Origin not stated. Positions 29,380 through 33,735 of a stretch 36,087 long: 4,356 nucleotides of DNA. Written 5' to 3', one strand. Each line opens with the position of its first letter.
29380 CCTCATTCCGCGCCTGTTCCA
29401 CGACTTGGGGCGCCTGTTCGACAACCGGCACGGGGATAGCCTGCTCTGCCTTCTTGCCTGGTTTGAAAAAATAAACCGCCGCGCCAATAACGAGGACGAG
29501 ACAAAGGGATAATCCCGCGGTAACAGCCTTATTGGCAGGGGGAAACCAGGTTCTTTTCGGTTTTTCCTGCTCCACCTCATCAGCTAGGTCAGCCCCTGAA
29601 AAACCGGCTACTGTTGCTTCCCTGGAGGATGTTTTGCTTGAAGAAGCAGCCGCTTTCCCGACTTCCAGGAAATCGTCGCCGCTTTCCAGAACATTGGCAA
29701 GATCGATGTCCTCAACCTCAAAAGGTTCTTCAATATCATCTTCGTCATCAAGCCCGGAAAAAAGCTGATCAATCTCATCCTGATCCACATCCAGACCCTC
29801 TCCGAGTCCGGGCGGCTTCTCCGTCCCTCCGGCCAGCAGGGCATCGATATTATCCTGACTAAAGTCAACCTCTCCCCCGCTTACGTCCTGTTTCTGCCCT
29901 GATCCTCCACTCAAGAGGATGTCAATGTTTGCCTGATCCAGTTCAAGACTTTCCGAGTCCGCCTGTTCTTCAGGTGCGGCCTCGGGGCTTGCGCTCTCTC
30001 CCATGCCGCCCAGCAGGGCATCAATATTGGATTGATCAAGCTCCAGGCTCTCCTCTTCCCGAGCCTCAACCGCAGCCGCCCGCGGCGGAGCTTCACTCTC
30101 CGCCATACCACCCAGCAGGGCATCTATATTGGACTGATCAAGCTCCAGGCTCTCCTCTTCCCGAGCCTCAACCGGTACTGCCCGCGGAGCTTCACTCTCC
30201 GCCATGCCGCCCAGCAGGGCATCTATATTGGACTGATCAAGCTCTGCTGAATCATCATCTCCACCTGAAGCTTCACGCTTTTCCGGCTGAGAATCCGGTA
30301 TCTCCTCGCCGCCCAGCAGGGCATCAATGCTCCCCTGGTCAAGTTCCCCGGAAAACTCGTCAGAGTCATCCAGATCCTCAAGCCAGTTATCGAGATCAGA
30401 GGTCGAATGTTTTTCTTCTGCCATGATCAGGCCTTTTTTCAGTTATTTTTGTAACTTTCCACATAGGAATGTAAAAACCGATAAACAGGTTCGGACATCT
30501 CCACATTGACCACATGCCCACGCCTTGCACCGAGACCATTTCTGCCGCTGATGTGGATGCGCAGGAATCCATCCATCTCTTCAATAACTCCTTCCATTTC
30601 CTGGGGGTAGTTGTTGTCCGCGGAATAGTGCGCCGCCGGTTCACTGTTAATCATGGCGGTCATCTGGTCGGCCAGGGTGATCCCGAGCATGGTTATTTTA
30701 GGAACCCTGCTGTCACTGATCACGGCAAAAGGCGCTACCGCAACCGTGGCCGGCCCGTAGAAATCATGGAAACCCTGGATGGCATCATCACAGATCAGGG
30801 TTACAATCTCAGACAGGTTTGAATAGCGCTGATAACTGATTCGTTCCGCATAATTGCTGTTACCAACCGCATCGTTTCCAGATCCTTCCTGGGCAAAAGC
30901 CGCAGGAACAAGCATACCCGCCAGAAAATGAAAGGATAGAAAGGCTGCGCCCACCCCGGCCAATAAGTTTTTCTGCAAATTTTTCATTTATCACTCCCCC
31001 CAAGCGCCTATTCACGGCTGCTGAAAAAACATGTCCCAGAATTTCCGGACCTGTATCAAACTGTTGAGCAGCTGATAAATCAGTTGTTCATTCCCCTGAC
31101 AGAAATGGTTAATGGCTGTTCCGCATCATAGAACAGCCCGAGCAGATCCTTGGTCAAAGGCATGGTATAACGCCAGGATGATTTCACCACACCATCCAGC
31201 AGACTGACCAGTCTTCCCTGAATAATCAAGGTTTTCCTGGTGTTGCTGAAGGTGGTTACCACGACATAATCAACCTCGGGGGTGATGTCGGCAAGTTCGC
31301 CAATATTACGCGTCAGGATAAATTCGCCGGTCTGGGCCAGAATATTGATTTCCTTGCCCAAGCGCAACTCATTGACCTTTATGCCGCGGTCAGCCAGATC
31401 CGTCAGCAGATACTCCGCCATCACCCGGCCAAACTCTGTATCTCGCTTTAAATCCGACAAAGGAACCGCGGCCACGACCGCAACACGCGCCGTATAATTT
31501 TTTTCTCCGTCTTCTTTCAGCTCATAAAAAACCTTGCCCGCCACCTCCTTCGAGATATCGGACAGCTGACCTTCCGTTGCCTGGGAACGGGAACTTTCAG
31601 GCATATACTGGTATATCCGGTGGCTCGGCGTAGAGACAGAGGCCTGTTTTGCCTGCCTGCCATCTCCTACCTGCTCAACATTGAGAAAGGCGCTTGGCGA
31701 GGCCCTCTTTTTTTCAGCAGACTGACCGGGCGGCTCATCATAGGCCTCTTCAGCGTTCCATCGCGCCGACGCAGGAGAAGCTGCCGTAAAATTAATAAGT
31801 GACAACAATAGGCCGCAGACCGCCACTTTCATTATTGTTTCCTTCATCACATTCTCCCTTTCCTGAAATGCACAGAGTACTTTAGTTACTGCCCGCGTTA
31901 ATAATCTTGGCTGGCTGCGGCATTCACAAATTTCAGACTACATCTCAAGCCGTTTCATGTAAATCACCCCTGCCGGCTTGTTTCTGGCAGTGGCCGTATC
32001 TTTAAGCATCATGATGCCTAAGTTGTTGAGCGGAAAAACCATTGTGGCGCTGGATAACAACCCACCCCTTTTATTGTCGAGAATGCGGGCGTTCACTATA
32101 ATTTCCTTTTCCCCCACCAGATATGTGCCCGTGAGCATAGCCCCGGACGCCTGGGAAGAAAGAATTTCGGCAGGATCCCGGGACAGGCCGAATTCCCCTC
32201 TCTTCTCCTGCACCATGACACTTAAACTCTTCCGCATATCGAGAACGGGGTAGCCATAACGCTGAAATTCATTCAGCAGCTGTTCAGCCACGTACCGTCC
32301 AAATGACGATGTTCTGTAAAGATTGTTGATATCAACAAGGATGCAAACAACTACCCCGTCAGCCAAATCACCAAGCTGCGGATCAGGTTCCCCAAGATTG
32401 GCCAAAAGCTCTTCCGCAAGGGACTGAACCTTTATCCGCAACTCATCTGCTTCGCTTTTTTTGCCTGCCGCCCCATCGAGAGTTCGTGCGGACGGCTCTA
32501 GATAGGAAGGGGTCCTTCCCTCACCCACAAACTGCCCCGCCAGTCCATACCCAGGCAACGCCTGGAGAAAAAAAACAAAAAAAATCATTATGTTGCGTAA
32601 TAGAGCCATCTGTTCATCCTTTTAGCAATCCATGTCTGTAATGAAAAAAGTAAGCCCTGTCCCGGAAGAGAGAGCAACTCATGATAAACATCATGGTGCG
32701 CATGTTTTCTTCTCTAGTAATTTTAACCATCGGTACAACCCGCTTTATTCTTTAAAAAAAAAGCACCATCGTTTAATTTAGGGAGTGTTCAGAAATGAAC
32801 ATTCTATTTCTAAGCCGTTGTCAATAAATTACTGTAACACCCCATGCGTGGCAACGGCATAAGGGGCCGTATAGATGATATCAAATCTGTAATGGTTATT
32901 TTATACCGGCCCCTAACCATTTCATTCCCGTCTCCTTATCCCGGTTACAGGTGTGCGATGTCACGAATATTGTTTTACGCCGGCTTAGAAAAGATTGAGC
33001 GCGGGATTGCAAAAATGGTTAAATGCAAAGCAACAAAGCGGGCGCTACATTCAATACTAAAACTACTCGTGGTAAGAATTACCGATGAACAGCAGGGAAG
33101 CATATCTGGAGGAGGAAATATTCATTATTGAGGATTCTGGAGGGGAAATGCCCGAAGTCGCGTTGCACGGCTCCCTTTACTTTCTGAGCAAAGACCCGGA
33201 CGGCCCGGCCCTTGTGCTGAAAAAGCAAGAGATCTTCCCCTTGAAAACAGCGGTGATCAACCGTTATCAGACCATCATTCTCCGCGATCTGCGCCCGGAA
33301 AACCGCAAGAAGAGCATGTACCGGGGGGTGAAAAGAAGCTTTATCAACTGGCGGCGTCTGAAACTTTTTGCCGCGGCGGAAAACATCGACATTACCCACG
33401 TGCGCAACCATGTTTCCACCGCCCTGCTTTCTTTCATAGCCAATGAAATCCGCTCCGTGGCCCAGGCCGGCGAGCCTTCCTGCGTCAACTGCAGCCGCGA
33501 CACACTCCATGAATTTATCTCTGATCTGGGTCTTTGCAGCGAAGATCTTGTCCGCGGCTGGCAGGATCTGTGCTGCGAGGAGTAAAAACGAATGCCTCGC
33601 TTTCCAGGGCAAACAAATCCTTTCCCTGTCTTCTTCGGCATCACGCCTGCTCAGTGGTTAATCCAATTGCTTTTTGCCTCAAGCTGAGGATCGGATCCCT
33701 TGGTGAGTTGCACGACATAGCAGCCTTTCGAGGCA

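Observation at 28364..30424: Membrane protein displaying a tandem array of FliM-N-like (CheY-P docking-like) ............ motifs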

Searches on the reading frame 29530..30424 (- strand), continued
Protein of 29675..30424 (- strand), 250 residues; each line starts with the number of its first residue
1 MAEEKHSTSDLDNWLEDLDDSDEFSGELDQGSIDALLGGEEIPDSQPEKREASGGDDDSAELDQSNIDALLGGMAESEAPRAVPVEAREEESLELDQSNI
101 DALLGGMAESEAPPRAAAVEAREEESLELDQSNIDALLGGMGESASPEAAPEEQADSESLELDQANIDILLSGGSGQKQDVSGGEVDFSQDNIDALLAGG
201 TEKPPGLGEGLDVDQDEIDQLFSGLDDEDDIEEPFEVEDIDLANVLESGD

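Call 86: find_encoding_contigs(protein=P0141, flank=8000, max_places=1)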
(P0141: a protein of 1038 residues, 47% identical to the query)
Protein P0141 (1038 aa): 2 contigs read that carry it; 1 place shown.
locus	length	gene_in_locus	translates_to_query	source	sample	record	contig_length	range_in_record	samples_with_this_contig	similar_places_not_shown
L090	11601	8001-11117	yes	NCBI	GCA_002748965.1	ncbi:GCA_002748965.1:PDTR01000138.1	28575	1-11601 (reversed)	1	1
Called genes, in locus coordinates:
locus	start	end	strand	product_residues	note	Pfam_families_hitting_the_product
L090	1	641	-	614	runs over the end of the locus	PF02518:HATPase_c, PF13589:HATPase_c_3, PF01119:DNA_mis_repair, PF08676:MutL_C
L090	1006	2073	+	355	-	PF01312:Bac_export_2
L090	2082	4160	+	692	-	PF00771:FHIPEP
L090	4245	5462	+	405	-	PF00448:SRP54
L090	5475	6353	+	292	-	PF10609:ParA, PF00142:Fer4_NifH (weak), PF01656:CbiA, PF02374:ArsA_ATPase (weak), PF06564:CBP_BcsQ (faint), PF13614:AAA_31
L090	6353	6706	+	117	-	-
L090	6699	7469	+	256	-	PF04542:Sigma70_r2, PF04539:Sigma70_r3, PF08281:Sigma70_r4_2, PF04545:Sigma70_r4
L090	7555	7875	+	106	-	-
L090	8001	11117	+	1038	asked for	PF00196:GerE (faint), PF02796:HTH_7 (faint)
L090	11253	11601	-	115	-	PF02568:ThiI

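Call 89: search_protein_families(library=pfam, proteins=[L089:9579-9881:+, L089:9913-10395:+, L090:6353-6706:+, L090:7555-7875:+], max_evalue=10)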
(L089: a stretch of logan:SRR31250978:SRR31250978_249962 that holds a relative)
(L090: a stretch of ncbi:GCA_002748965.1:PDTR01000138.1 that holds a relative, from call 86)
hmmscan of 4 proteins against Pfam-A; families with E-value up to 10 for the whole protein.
L089:9579-9881:+ (100 aa): 0 families

L089:9913-10395:+ (160 aa): 1 family
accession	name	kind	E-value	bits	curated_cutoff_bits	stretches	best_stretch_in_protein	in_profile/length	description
PF19610.4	DUF6115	-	4.2e-07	30.8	27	1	54-151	42-133/134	Family of unknown function (DUF6115)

L090:6353-6706:+ (117 aa): 4 families
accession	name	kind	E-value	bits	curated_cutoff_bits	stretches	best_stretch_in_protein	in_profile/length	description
PF07074.17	TRAP-gamma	-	0.002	18.2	25.2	1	32-102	45-119/170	Translocon-associated protein, gamma subunit (TRAP-gamma)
PF11337.13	DUF3139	-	0.0046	17.9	27.3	1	35-102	3-63/83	Protein of unknown function (DUF3139)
PF14053.11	DUF4248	-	0.066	13.7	27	1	73-105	22-53/68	Domain of unknown function (DUF4248)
PF05876.18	GpA_ATPase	-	0.17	11.9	25.6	1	65-112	65-111/247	Phage terminase large subunit gpA, ATPase domain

L090:7555-7875:+ (106 aa): 11 families
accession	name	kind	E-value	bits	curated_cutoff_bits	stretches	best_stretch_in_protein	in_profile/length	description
PF02269.22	TFIID-18kDa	-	0.006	17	27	1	3-68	23-89/93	Transcription initiation factor IID, 18kD subunit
PF10152.14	CCDC53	-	0.42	11.5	24.6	1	12-95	35-119/147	Subunit CCDC53 of WASH complex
PF18402.7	Thioredoxin_14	-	0.59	10.5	30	1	5-100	106-190/255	Thioredoxin-like domain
PF13725.12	tRNA_bind_2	-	0.66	10.1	27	1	10-91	129-209/233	Possible tRNA binding domain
PF15623.11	CT47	-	0.88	9.9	27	1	4-84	192-273/279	Cancer/testis gene family 47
PF14196.11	ATC_hydrolase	-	1.1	10.5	28.1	1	7-74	16-85/145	L-2-amino-thiazoline-4-carboxylic acid hydrolase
PF19268.4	CIS_TMP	-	1.5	8.4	27.8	1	5-91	199-287/463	Contractile injection system tape measure protein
PF20705.2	DUF6821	-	1.9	8.7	27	1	13-81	15-83/174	Family of unknown function (DUF6821)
PF03634.19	TCP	-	3.4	8.6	23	1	14-94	67-150/155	TCP family transcription factor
PF07074.17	TRAP-gamma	-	6.4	6.8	25.2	1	26-70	76-118/170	Translocon-associated protein, gamma subunit (TRAP-gamma)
PF02932.22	Neur_chan_memb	-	9.2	6.9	28.1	1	27-100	91-167/233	Neurotransmitter-gated ion-channel transmembrane region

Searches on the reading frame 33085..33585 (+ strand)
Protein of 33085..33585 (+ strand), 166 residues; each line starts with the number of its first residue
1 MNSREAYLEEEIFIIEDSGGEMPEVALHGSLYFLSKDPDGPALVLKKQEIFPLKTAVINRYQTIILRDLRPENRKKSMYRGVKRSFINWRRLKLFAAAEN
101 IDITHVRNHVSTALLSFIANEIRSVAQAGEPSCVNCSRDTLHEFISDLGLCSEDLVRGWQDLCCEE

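Call 11: search_protein_families(library=pfam, proteins=[window:33085-33585:+], max_evalue=0.001)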
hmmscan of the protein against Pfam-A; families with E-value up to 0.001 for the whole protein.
window:33085-33585:+ (166 aa): 1 family
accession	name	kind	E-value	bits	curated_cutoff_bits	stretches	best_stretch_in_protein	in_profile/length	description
PF25159.1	DUF7826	-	2e-49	167.6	27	1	4-149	2-146/147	Repeat of unknown function (DUF7826)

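Call 17: search_protein_families(library=ncbifam, proteins=[window:33085-33585:+], max_evalue=10)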
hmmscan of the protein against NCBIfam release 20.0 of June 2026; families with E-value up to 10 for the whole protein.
window:33085-33585:+ (166 aa): 1 family
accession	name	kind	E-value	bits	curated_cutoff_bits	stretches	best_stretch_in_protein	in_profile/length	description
NF033190.2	inl_like_NEAT_1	exception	0.14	10.4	1275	1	84-127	435-477/754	NEAT domain-containing leucine-rich repeat protein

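Call 100: search_solved_structures(query=window:33085-33585:+, max_evalue=1)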
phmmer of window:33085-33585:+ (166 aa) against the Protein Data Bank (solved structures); distinct sequences matched with E-value up to 1: 0.
